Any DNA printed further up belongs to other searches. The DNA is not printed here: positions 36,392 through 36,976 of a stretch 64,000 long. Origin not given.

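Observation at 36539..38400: Translationally coupled secreted-protein + lipoprotein pair whose second member ends in a complete YoeB/RelE-fold domain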

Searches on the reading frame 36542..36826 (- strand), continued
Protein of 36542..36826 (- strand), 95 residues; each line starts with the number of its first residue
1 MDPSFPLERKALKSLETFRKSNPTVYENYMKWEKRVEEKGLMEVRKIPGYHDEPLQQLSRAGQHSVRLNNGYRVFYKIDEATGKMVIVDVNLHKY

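Call 23: search_protein_families(library=pfam, alignment_id=A2, max_evalue=0.01)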
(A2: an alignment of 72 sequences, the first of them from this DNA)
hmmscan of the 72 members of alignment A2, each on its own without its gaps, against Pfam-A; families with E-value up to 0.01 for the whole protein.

A. member 1, seq(95 aa): 0 families

B. families by the number of members that match (of 72 scanned): 6 families
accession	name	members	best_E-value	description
PF05016.21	ParE_toxin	38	3.5e-08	ParE toxin of type II toxin-antitoxin system, parDE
PF05015.19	HigB-like_toxin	21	3e-07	RelE-like toxin of type II toxin-antitoxin system HigB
PF06769.20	YoeB_toxin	10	2.6e-05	YoeB-like toxin of bacterial type II toxin-antitoxin system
PF15738.11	YafQ_toxin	3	5.9e-05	Bacterial toxin of type II toxin-antitoxin system, YafQ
PF05973.20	Gp49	1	0.0018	Phage derived protein Gp49-like (DUF891)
PF11663.14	Toxin_YhaV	1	0.009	Toxin with endonuclease activity, of toxin-antitoxin system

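Call 25: find_encoding_contigs(protein=P0015, flank=6000, max_places=3)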
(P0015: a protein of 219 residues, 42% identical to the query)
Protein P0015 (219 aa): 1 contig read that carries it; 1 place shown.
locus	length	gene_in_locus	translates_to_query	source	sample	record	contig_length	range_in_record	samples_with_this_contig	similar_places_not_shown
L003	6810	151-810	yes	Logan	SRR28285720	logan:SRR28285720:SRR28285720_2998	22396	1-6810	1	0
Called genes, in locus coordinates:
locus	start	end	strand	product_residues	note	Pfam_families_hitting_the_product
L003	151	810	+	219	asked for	-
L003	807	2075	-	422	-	PF13692:Glyco_trans_1_4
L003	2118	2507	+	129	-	PF27746:Small_heat_shock_put (faint), PF00011:HSP20, PF17886:ArsA_HSP20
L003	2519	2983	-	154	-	PF02566:OsmC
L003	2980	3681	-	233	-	PF02678:Pirin, PF17954:Pirin_C_2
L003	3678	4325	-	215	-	PF00484:Pro_CA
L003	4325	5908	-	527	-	PF00916:Sulfate_transp, PF16983:MFS_MOT1 (weak)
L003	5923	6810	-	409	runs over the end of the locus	PF07075:NamZ_N, PF20732:NamZ_C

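Call 27: find_encoding_contigs(protein=P0017, flank=4000, max_places=3)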
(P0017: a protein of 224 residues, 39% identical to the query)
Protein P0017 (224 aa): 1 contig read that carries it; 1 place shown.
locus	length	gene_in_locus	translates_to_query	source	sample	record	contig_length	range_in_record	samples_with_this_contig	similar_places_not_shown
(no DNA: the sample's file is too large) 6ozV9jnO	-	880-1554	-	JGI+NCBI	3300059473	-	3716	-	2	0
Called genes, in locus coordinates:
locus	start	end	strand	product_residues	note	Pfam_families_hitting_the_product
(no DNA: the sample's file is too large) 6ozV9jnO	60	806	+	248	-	PF13428:TPR_14 (faint), PF13432:TPR_16 (faint), PF20225:DUF6584 (faint), PF12895:ANAPC3 (weak), PF13371:TPR_9 (faint), PF13424:TPR_12 (faint), PF14559:TPR_19 (faint), PF13414:TPR_11 (weak), +8 more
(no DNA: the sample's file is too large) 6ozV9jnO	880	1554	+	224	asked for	-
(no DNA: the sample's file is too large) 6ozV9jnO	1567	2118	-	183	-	PF02623:FliW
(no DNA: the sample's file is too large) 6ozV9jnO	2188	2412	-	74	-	PF02599:CsrA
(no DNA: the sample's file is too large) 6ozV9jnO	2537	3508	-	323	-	PF00669:Flagellin_N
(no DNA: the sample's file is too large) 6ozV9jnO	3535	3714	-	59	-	PF06429:Flg_bbr_C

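Call 45: find_encoding_contigs(protein=P0007, flank=5000, max_places=3)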
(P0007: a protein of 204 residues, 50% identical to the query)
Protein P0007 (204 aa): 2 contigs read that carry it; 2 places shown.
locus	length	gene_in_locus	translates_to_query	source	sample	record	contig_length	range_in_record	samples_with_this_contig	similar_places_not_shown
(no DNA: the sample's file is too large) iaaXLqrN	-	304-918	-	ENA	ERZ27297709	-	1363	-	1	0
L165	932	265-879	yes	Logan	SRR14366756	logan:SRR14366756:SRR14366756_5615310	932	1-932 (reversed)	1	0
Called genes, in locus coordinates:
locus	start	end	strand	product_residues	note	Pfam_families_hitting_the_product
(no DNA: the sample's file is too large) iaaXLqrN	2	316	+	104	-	?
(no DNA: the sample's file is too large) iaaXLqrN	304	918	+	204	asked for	-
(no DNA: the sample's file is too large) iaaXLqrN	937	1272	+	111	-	PF00331:Glyco_hydro_10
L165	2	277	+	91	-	?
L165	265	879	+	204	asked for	-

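Call 46: find_encoding_contigs(protein=P0014, flank=5000, max_places=3)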
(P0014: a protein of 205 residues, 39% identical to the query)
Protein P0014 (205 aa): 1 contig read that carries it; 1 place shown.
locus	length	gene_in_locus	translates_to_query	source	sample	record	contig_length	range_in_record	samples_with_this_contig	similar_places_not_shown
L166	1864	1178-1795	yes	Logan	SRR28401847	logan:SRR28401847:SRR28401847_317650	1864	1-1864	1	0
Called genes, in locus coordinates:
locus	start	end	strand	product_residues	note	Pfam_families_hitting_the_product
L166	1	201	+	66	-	?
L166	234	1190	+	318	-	-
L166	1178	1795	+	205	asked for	-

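Call 47: find_encoding_contigs(protein=P0040, flank=5000, max_places=3)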
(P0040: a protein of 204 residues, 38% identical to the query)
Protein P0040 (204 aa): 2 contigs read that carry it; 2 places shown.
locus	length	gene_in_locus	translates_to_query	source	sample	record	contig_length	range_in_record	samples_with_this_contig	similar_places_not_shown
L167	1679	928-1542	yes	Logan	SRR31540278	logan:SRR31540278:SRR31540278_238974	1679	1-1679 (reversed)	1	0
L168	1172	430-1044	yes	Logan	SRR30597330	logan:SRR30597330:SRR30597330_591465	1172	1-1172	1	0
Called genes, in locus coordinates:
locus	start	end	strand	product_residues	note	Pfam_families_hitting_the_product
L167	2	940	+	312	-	?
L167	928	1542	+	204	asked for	-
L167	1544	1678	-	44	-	?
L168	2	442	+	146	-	?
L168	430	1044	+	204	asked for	-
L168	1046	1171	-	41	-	?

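Call 48: find_encoding_contigs(protein=P0004, flank=5000, max_places=3)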
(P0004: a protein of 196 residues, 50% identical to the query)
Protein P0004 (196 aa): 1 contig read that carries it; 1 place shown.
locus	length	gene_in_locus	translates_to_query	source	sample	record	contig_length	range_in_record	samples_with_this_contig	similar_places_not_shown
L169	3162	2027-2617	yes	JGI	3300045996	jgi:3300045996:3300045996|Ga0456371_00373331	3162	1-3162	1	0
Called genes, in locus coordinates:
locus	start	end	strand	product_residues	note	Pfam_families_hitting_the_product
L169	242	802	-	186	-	PF01814:Hemerythrin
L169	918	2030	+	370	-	-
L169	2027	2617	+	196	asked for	-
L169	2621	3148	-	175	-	-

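Call 57: list_cluster_members(proteins=[L169:918-2027:+, L166:234-1187:+, L167:2-937:+, L004:1-633:+, L165:2-274:+])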
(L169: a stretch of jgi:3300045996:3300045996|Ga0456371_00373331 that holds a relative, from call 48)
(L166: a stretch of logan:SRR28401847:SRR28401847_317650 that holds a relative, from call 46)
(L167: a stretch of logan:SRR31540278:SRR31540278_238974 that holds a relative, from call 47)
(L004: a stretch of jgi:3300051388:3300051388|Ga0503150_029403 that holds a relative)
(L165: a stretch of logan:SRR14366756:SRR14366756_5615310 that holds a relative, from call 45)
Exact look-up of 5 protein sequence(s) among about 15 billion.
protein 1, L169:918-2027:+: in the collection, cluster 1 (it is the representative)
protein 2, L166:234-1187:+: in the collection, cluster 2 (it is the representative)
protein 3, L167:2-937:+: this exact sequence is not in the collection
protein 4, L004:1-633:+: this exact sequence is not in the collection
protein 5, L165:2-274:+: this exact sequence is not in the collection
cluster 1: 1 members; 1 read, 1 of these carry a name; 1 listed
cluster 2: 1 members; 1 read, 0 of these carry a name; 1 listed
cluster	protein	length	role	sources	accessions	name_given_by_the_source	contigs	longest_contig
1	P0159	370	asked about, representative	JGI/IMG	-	hypothetical protein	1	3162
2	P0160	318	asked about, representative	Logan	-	-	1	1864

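Call 74: search_protein_families(library=pfam, proteins=[P0159, P0160, L167:2-937:+], max_evalue=1)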
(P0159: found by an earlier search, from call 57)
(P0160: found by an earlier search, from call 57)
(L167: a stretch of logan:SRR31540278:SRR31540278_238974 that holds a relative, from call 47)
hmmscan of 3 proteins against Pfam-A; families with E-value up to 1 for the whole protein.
P0159 (370 aa): 0 families

P0160 (318 aa): 0 families

L167:2-937:+ (312 aa): 0 families

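Call 93: search_protein_families(library=pfam, proteins=[P0029, P0109, P0006, P0009, P0010, P0011, P0012, P0017, P0066, P0077], max_evalue=0.01)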
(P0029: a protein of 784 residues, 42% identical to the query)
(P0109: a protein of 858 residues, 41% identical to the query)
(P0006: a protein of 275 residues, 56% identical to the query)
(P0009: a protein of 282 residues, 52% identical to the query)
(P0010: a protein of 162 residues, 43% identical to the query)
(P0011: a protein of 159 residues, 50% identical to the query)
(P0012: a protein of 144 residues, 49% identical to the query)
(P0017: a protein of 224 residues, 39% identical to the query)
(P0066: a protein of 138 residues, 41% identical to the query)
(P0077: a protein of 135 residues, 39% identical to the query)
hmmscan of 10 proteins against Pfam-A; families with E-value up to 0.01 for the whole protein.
P0029 (784 aa): 0 families

P0109 (858 aa): 2 families
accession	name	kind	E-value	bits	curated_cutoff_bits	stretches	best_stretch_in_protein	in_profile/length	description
PF05015.19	HigB-like_toxin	-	0.0015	19.4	27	0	781-842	19-80/91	RelE-like toxin of type II toxin-antitoxin system HigB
PF06717.16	DUF1202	-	0.0088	16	27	1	31-81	206-256/307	Protein of unknown function (DUF1202)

P0006 (275 aa): 1 family
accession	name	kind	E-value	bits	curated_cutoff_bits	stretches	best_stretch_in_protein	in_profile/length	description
PF15676.10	S6OS1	-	0.00062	18.9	27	1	120-174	97-149/557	Six6 opposite strand transcript 1 family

P0009 (282 aa): 0 families

P0010 (162 aa): 0 families

P0011 (159 aa): 0 families

P0012 (144 aa): 3 families
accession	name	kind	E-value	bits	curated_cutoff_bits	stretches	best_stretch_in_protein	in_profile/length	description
PF05015.19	HigB-like_toxin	-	0.00086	20.2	27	1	67-137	19-89/91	RelE-like toxin of type II toxin-antitoxin system HigB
PF06769.20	YoeB_toxin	-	0.0045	17.4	27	1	71-128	17-69/80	YoeB-like toxin of bacterial type II toxin-antitoxin system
PF05016.21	ParE_toxin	-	0.0063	17.5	23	0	56-142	1-85/89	ParE toxin of type II toxin-antitoxin system, parDE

P0017 (224 aa): 0 families

P0066 (138 aa): 2 families
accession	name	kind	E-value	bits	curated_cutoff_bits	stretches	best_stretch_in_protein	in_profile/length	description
PF05016.21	ParE_toxin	-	0.0002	22.3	23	1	49-138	1-89/89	ParE toxin of type II toxin-antitoxin system, parDE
PF00879.23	Defensin_propep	-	0.0033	18.1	23.6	1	3-24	2-23/51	Defensin propeptide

P0077 (135 aa): 3 families
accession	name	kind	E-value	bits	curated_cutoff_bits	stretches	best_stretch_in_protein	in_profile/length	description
PF05015.19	HigB-like_toxin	-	0.00017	22.4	27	1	36-117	3-80/91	RelE-like toxin of type II toxin-antitoxin system HigB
PF06769.20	YoeB_toxin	-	0.0025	18.3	27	1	47-117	3-68/80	YoeB-like toxin of bacterial type II toxin-antitoxin system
PF05016.21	ParE_toxin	-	0.0029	18.6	23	1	45-133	3-85/89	ParE toxin of type II toxin-antitoxin system, parDE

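Call 94: search_protein_families(library=padloc, proteins=[P0159, P0160], max_evalue=0.01)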
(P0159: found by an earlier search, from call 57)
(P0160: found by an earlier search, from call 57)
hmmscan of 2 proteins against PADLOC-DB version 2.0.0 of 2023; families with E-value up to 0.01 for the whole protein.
P0159 (370 aa): 0 families

P0160 (318 aa): 0 families

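Call 95: find_encoding_contigs(protein=P0012, flank=3000, max_places=2)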
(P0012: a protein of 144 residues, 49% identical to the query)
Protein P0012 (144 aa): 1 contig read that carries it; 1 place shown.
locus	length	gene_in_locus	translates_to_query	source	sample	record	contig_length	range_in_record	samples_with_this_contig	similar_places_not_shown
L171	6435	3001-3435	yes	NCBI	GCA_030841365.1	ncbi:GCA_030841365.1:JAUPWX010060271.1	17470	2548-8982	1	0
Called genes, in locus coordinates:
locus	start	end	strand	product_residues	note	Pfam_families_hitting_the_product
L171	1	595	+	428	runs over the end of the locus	PF13657:Couple_hipA, PF07804:HipA_C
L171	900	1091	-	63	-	-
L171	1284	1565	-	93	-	-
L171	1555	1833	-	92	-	-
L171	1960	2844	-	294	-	-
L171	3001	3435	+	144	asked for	-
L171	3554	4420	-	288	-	PF18810:PBECR2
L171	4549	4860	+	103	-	-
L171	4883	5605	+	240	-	PF00011:HSP20 (weak)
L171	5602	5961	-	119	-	-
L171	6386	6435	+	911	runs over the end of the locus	PF16313:DUF4953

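Call 96: find_encoding_contigs(protein=P0077, flank=3000, max_places=2)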
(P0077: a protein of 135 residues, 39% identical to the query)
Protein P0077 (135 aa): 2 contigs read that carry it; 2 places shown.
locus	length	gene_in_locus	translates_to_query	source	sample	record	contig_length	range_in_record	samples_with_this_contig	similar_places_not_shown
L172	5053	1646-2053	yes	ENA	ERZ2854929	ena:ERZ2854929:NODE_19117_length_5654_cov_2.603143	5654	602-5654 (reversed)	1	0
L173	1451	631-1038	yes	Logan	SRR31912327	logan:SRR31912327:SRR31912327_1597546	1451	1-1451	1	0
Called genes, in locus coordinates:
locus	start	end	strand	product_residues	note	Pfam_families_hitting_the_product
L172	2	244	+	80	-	?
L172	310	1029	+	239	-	-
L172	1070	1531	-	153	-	-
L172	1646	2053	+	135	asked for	-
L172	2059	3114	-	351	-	PF00724:Oxidored_FMN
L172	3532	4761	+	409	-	PF06925:MGDG_synth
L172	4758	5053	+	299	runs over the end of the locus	?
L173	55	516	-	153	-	-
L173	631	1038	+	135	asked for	-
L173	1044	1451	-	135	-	?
